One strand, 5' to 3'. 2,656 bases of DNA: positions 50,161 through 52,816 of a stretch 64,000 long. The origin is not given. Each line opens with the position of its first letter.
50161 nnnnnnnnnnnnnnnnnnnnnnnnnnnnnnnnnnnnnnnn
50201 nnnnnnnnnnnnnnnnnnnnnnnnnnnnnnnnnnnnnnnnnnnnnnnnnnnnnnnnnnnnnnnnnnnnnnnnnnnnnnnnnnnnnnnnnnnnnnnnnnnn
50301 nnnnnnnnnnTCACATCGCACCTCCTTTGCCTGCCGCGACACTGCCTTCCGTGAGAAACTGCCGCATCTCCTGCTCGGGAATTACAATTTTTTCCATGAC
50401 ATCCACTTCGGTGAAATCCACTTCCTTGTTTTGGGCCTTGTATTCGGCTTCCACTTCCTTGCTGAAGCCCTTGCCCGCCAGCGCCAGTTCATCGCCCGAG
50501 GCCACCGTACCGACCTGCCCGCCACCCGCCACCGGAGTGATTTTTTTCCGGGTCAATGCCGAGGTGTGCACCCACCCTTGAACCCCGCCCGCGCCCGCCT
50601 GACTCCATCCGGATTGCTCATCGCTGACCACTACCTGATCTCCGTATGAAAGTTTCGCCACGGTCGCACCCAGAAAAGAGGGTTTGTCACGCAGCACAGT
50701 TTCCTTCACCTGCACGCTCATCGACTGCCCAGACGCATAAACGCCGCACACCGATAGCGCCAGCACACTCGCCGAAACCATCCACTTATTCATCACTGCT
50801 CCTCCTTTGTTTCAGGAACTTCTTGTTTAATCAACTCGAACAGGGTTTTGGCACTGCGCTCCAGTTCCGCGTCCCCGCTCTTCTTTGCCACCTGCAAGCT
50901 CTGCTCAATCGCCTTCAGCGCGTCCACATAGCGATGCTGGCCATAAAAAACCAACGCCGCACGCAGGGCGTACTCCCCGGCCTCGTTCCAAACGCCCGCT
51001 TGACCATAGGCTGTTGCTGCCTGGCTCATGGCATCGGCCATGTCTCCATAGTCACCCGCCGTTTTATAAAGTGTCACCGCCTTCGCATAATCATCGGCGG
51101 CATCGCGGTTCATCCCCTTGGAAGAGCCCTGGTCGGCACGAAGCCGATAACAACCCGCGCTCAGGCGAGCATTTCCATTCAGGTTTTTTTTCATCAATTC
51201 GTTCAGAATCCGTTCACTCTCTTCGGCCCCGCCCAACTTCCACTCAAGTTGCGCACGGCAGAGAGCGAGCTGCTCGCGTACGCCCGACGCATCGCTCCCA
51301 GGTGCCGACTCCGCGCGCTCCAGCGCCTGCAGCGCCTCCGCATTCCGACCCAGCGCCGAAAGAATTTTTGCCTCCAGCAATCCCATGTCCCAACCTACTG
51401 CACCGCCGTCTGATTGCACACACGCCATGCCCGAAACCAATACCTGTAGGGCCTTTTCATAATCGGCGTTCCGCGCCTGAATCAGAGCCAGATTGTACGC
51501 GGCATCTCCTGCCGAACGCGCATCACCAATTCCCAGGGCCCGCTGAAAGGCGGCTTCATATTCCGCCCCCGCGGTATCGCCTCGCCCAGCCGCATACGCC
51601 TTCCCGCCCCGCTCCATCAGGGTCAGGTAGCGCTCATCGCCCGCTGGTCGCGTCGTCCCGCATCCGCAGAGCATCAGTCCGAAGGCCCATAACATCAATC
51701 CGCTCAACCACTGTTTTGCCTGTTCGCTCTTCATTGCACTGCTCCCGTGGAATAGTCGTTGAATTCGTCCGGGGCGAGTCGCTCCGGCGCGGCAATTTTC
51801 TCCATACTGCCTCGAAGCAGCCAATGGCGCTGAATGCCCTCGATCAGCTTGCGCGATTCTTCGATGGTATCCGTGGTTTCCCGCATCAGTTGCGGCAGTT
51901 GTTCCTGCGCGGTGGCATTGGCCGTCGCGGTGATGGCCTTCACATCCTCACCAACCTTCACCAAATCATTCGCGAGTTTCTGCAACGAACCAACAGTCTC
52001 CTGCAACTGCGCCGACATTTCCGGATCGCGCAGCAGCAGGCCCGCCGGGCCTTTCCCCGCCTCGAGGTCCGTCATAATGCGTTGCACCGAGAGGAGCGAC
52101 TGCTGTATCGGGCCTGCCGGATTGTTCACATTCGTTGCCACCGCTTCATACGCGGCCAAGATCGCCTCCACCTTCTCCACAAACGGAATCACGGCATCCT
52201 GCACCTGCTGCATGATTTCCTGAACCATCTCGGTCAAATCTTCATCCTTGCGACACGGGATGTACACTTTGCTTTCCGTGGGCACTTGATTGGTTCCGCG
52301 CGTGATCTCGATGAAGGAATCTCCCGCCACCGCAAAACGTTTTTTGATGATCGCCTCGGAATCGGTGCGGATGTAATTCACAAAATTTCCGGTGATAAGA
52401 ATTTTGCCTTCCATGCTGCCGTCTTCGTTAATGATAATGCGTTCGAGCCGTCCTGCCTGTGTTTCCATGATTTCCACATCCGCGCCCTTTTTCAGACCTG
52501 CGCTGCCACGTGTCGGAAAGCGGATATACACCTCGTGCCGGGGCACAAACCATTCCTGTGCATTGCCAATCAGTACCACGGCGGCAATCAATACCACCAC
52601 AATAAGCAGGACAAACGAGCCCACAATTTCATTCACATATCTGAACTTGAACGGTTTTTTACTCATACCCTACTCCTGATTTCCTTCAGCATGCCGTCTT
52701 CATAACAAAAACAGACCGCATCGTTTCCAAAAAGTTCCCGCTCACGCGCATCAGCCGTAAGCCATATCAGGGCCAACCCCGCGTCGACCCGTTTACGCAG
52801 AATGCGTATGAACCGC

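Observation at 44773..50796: Self-contained putative cAMP module: SH3 protein, M48 protease, CHASE2 cyclase, MBL hydrolase, cNMP-MscS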

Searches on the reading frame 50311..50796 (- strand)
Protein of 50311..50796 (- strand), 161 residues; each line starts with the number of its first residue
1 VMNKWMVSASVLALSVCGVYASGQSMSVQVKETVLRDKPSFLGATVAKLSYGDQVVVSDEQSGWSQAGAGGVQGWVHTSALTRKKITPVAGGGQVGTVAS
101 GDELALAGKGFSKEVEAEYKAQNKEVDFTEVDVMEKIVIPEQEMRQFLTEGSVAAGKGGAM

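Call 3: search_protein_families(library=pfam, proteins=[window:50311-50796:-], max_evalue=0.01)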
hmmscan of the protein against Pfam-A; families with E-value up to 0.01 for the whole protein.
window:50311-50796:- (161 aa): 4 families
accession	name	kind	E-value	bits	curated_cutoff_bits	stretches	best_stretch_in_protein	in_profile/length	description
PF08239.17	SH3_3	-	1.1e-06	29.2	27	1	35-81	5-53/54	Bacterial SH3 domain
PF06347.19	SH3_4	-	0.00014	22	24.1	1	30-81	2-54/56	Bacterial SH3 domain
PF18348.7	SH3_16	-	0.0018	18.5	25.8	1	35-81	1-49/49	Bacterial dipeptidyl-peptidase Sh3 domain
PF07653.23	SH3_2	-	0.0091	16.1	21.8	0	50-81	19-52/55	Variant SH3 domain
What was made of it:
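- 50311..50796 (-): Secreted SH3-domain protein, 161 aa. Signal peptide, SH3b domain at residues 30-85, Gly-rich linker, conserved C-terminal region. Pfam SH3_3/SH3_4 (call 3).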

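Call 4: search_protein_families(library=ncbifam, proteins=[window:50311-50796:-], max_evalue=0.01)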
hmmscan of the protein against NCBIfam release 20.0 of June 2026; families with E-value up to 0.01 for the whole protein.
window:50311-50796:- (161 aa): 1 family
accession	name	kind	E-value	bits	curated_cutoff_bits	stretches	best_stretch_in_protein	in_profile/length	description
TIGR04211.1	SH3_and_anchor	equivalog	0.002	17.8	65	1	32-85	7-62/198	TIGR04211 family SH3 domain-containing protein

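Call 50: find_related_loci(query=A3, collection=metagenome_contigs, flank=6000)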
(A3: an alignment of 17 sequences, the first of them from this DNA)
Query A3 (161 aa) in metagenome_contigs; peptide patterns used: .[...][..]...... (x = any residue, [..] = any of these).
600 stretches matched a pattern (row limit reached: there are more); 583 encode a relative of the query (tblastn E <= 1e-3); the best 80 are kept; 80 distinct loci.
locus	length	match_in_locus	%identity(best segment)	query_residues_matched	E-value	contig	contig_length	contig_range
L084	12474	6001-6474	52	11-160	2e-46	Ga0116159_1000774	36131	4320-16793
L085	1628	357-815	50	6-160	3e-45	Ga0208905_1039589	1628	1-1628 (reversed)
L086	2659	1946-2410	52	6-160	4e-44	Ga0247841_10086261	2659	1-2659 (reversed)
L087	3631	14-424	55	20-153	4e-44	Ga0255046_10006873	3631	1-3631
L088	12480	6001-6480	50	2-160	8e-44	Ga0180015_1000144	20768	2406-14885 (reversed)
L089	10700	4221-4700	50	2-160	8e-44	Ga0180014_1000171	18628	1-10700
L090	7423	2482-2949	49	4-159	8e-44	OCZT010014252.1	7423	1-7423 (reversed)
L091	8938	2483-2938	49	2-154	2e-43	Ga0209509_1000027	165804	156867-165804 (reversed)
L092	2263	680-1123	49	13-160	1e-43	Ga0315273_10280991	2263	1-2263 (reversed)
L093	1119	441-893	51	11-159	6e-45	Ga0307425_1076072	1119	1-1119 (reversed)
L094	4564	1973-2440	48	4-159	4e-43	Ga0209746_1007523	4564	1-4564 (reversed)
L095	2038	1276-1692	53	21-159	3e-43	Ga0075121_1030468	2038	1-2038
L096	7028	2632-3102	47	3-159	8e-43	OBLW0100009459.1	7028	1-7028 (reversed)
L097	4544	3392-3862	50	6-160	2e-42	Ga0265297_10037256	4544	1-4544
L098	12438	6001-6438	51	11-155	2e-42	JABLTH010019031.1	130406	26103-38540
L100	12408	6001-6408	54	26-160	4e-42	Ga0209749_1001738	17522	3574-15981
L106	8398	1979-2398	54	22-160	3e-41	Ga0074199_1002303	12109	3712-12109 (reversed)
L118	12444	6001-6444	49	14-160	3e-39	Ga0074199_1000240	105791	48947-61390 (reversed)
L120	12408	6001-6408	49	26-159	3e-39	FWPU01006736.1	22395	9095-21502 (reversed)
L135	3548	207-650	49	2-153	9e-38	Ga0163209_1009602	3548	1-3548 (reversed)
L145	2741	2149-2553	50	26-159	1e-37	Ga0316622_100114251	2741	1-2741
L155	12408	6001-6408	47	26-159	2e-36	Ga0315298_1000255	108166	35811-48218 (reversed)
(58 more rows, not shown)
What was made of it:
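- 50449..50490 (-): Motif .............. in the SH3 protein (family pattern E-[LVI]-[AS]-LAGKGF-xx-VE). E103, L106, A107, K109, G110, F111, V115 and E116 are invariant. Candidate recognition or cleavage site. The motif alone retrieved 583 confirmed relatives in metagenomes, a row-limited count (call 50).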

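Call 53: search_protein_families(library=pfam, proteins=[L120:7325-8077:+, L120:8272-10437:+, L155:7325-8080:+, L155:8269-9102:+, L155:9106-10719:+, L106:3376-4512:+, L135:1575-3524:+, L088:8774-9940:+, L100:4572-5759:+, L118:9269-10342:+], max_evalue=0.001)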
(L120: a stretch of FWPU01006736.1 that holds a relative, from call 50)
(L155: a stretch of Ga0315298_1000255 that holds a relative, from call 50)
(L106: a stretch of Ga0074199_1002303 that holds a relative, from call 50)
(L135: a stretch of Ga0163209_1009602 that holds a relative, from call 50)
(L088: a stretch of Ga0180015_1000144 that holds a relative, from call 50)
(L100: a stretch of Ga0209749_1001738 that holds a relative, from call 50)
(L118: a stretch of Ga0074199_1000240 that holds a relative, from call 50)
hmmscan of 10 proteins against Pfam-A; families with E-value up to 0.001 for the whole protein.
L120:7325-8077:+ (250 aa): 1 family
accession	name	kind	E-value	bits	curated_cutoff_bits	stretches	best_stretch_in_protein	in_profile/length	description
PF08713.17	DNA_alkylation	-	3e-67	226.8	21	1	16-230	2-213/213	DNA alkylation repair enzyme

L120:8272-10437:+ (721 aa): 2 families
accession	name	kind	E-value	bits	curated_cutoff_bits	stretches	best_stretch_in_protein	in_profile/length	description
PF00501.34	AMP-binding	-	3.5e-84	283.2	29.9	1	219-578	1-384/384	AMP-binding enzyme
PF13193.12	AMP-binding_C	-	1.1e-17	65.1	24.5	1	628-703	1-76/76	AMP-binding enzyme C-terminal domain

L155:7325-8080:+ (251 aa): 1 family
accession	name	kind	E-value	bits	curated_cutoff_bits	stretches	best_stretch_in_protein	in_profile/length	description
PF08713.17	DNA_alkylation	-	6.9e-65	219.1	21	1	19-230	5-213/213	DNA alkylation repair enzyme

L155:8269-9102:+ (277 aa): 0 families

L155:9106-10719:+ (537 aa): 2 families
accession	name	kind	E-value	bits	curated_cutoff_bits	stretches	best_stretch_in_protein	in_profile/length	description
PF00501.34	AMP-binding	-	8.8e-84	282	29.9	1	19-378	1-384/384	AMP-binding enzyme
PF13193.12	AMP-binding_C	-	5.8e-16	59.6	24.5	1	428-503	1-76/76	AMP-binding enzyme C-terminal domain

L106:3376-4512:+ (378 aa): 1 family
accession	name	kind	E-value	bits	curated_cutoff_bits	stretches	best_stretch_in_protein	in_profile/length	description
PF01208.23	URO-D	-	3e-23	82.9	23.9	1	130-370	94-342/346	Uroporphyrinogen decarboxylase (URO-D)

L135:1575-3524:+ (649 aa): 4 families
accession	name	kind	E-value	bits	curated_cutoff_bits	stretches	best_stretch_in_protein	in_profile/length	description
PF00535.33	Glycos_transf_2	-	2.3e-12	47.6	23.3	1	27-194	2-165/168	Glycosyl transferase family 2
PF00534.26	Glycos_transf_1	-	7e-09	35.9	26.4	1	487-611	28-155/172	Glycosyl transferases group 1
PF13692.12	Glyco_trans_1_4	-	7.5e-08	33.2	27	1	491-611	23-139/142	Glycosyl transferases group 1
PF13641.12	Glyco_tranf_2_3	-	7.3e-07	29.9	27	1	26-236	4-214/230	Glycosyltransferase like family 2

L088:8774-9940:+ (388 aa): 5 families
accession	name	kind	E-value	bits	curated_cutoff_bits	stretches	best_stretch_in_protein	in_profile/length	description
PF01408.29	GFO_IDH_MocA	-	9.3e-17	62.3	24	1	35-151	2-118/120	Oxidoreductase family, NAD-binding Rossmann fold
PF21252.2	Glyco_hydro_109_C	-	1.8e-06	27.9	27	1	166-310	5-182/187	Glycosyl hydrolase 109, C-terminal domain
PF02894.22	GFO_IDH_MocA_C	-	5.1e-05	23.6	22.9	1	166-380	2-215/218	Oxidoreductase family, C-terminal alpha/beta domain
PF22725.1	GFO_IDH_MocA_C3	-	5.6e-05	23.6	27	1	162-290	2-124/124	GFO/IDH/MocA C-terminal domain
PF03447.22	NAD_binding_3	-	0.00025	22.2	24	1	44-148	6-112/116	Homoserine dehydrogenase, NAD binding domain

L100:4572-5759:+ (395 aa): 2 families
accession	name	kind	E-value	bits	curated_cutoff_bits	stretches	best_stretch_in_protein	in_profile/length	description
PF01408.29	GFO_IDH_MocA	-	1.1e-19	71.7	24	1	9-129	2-120/120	Oxidoreductase family, NAD-binding Rossmann fold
PF22725.1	GFO_IDH_MocA_C3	-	0.00082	19.8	27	0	189-232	36-78/124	GFO/IDH/MocA C-terminal domain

L118:9269-10342:+ (357 aa): 1 family
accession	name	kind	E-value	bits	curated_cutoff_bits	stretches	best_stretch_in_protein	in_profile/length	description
PF01208.23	URO-D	-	1.6e-10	41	23.9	1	162-330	163-323/346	Uroporphyrinogen decarboxylase (URO-D)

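Call 58: search_protein_families(library=padloc, proteins=[window:50311-50796:-], max_evalue=0.01)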
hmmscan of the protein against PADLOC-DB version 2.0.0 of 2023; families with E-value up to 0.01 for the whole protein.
window:50311-50796:- (161 aa): 0 families

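Call 66: search_protein_families(library=pfam, proteins=[L090:763-2307:-, L096:916-2460:-, L145:488-2053:+], max_evalue=0.001)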
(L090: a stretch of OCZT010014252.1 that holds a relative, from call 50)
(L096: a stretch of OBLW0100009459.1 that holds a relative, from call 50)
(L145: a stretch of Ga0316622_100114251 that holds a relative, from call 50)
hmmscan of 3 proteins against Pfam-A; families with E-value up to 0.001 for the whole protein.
L090:763-2307:- (514 aa): 3 families
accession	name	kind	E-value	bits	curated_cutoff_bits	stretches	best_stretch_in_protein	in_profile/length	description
PF00027.35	cNMP_binding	-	4e-27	94.5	27.5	1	378-463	2-87/89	Cyclic nucleotide-binding domain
PF00924.24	MS_channel_2nd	-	2.1e-22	79.4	20.2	1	166-233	1-68/68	Mechanosensitive ion channel, beta-domain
PF21082.3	MS_channel_3rd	-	8e-15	55.5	21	1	241-323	2-88/88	Mechanosensitive ion channel MscS, C-terminal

L096:916-2460:- (514 aa): 3 families
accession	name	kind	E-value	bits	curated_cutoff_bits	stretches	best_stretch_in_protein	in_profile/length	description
PF00027.35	cNMP_binding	-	3.9e-25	88.1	27.5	1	380-465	4-89/89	Cyclic nucleotide-binding domain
PF00924.24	MS_channel_2nd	-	5.6e-22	78.1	20.2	1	166-233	1-68/68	Mechanosensitive ion channel, beta-domain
PF21082.3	MS_channel_3rd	-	4.7e-14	53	21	1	242-323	3-88/88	Mechanosensitive ion channel MscS, C-terminal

L145:488-2053:+ (521 aa): 4 families
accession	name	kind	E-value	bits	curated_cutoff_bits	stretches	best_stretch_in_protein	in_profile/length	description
PF00027.35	cNMP_binding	-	5.9e-14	52.2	27.5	1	391-474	2-89/89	Cyclic nucleotide-binding domain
PF21082.3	MS_channel_3rd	-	1.6e-13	51.3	21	1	251-333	2-88/88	Mechanosensitive ion channel MscS, C-terminal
PF00924.24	MS_channel_2nd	-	5.5e-13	49.3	20.2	1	174-243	2-68/68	Mechanosensitive ion channel, beta-domain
PF21088.3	MS_channel_1st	-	0.00017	21.9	23.1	1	138-172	8-42/42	Mechanosensitive ion channel, transmembrane helices 2/3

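Call 69: search_solved_structures(query=window:50311-50796:-, max_evalue=1)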
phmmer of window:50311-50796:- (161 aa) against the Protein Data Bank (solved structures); distinct sequences matched with E-value up to 1: 6.
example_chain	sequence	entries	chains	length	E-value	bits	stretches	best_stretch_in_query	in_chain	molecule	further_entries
1ruw_A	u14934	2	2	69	0.03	17.6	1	39-87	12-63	Myosin-3 isoform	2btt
1va7_A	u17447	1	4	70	0.031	17.6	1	39-87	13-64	Myosin-3 isoform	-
3it9_A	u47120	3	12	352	0.039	17.2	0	55-130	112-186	D-alanyl-D-alanine carboxypeptidase dacC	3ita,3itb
4drt_A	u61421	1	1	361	0.12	15.7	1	55-129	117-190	de novo designed serine hydrolase, OR89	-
2kq8_A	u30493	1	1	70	0.35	14.1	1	46-83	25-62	Cell wall hydrolase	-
4ixo_A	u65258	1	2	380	0.84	12.9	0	69-115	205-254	NifS-like protein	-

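Call 73: search_protein_representatives(protein=window:50311-50796:-)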
Query: 161 residues. Proteins with E-value up to 0.001 (for the whole library): 1441; up to 1e-10: 840; up to 1e-30: 34. The best 150 are listed.
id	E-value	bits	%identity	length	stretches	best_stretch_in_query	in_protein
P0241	1.1e-44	168.3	44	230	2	22-153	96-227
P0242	4.4e-38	146.9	54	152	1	18-160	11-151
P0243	9.4e-38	145.8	46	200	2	5-153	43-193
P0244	7.6e-37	142.9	51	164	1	5-160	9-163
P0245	7.7e-37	142.8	50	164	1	10-159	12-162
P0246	2.6e-36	141.1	50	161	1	3-159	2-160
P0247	3.8e-36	140.6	53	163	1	12-160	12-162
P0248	6.1e-35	136.7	49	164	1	6-160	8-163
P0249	9.4e-35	136.1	49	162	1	6-160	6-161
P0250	1.8e-34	135.1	49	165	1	7-160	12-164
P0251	2.2e-34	134.9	47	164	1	15-160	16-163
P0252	2.9e-34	134.5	46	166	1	10-160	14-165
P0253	3.2e-34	134.3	52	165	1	20-160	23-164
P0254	3.4e-34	134.3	47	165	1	7-154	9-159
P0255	1.0e-33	132.7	48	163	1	10-159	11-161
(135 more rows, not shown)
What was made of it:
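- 50311..50796 (-): It defines a stand-alone ~160-aa family with 840 representatives at E<=1e-10 (call 73).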

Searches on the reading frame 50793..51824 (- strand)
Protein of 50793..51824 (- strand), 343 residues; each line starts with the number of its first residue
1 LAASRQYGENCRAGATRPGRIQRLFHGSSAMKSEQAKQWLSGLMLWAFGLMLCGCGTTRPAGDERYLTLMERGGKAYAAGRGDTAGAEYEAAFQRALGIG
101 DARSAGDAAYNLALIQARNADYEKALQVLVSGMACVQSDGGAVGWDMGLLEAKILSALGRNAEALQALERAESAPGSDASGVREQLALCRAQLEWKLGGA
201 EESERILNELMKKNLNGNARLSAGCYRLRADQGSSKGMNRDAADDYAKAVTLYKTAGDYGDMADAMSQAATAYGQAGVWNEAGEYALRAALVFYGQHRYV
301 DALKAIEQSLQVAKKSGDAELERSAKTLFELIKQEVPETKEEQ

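Call 3: search_protein_families(library=pfam, proteins=[window:50793-51824:-], max_evalue=0.01)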
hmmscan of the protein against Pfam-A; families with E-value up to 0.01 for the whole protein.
window:50793-51824:- (343 aa): 9 families
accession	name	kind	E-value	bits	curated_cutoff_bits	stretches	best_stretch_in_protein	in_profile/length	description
PF13424.12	TPR_12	-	4.2e-08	33.7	30.1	1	76-129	13-68/77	Tetratricopeptide repeat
PF14938.12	SNAP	-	0.00022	21.2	25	1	233-331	25-120/282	Soluble NSF attachment protein, SNAP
PF00515.34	TPR_1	-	0.00043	20.4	27.8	0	108-127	3-22/34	Tetratricopeptide repeat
PF07719.23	TPR_2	-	0.00093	19.6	27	0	286-314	4-32/34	Tetratricopeptide repeat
PF13428.12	TPR_14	-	0.0012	19.8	23.5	0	151-179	7-35/44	Tetratricopeptide repeat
PF12862.13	ANAPC5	-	0.0022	18.5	23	0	114-171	6-64/91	Anaphase-promoting complex subunit 5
PF25058.1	ARM_TT21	-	0.0045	17.4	27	0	149-184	11-46/155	Tetratricopeptide repeat protein 21 ARM repeat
PF13176.12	TPR_7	-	0.005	17.3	27.9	0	109-130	2-23/36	Tetratricopeptide repeat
PF14559.12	TPR_19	-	0.0076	17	25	0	77-132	2-51/68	Tetratricopeptide repeat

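Call 4: search_protein_families(library=ncbifam, proteins=[window:50793-51824:-], max_evalue=0.01)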
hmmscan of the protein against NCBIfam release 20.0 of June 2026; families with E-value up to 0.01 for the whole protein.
window:50793-51824:- (343 aa): 1 family
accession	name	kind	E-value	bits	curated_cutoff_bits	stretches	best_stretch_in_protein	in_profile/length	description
NF052415.1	T3SS_chap_SctY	equivalog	1.8e-05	25.2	70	1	108-170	42-102/106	type III secretion apparatus assembly chaperone SctY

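Call 58: search_protein_families(library=padloc, proteins=[window:50793-51734:-], max_evalue=0.01)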
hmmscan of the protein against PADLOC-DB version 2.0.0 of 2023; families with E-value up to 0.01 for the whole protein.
window:50793-51734:- (313 aa): 0 families

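Call 76: search_protein_families(library=pfam, proteins=[window:50793-51734:-], max_evalue=0.01)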
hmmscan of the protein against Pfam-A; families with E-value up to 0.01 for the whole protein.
window:50793-51734:- (313 aa): 9 families
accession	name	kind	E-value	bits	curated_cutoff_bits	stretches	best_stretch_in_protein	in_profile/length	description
PF13424.12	TPR_12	-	2.7e-08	34.3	30.1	1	46-99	13-68/77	Tetratricopeptide repeat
PF14938.12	SNAP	-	0.00019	21.5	25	1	203-301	25-120/282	Soluble NSF attachment protein, SNAP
PF00515.34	TPR_1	-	0.00026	21.1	27.8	0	78-97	3-22/34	Tetratricopeptide repeat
PF07719.23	TPR_2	-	0.00047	20.5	27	0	256-284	4-32/34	Tetratricopeptide repeat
PF13428.12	TPR_14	-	0.00058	20.7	23.5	0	121-149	7-35/44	Tetratricopeptide repeat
PF12862.13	ANAPC5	-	0.0016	18.9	23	0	84-141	6-64/91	Anaphase-promoting complex subunit 5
PF25058.1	ARM_TT21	-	0.0028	18.1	27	0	119-153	11-45/155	Tetratricopeptide repeat protein 21 ARM repeat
PF13176.12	TPR_7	-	0.0033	17.9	27.9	0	79-100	2-23/36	Tetratricopeptide repeat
PF14559.12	TPR_19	-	0.0037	18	25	0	47-102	2-51/68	Tetratricopeptide repeat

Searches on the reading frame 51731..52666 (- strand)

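Call 76: search_protein_families(library=pfam, proteins=[window:51731-52666:-], max_evalue=0.01)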
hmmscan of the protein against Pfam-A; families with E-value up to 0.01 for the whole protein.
window:51731-52666:- (311 aa): 2 families
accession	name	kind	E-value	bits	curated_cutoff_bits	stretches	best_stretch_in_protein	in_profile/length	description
PF02470.25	MlaD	-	1.8e-06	28.5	25.1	1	46-124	5-81/81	MlaD protein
PF07464.16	ApoLp-III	-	0.006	17.2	36.3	1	149-276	21-141/146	Apolipophorin-III precursor (apoLp-III)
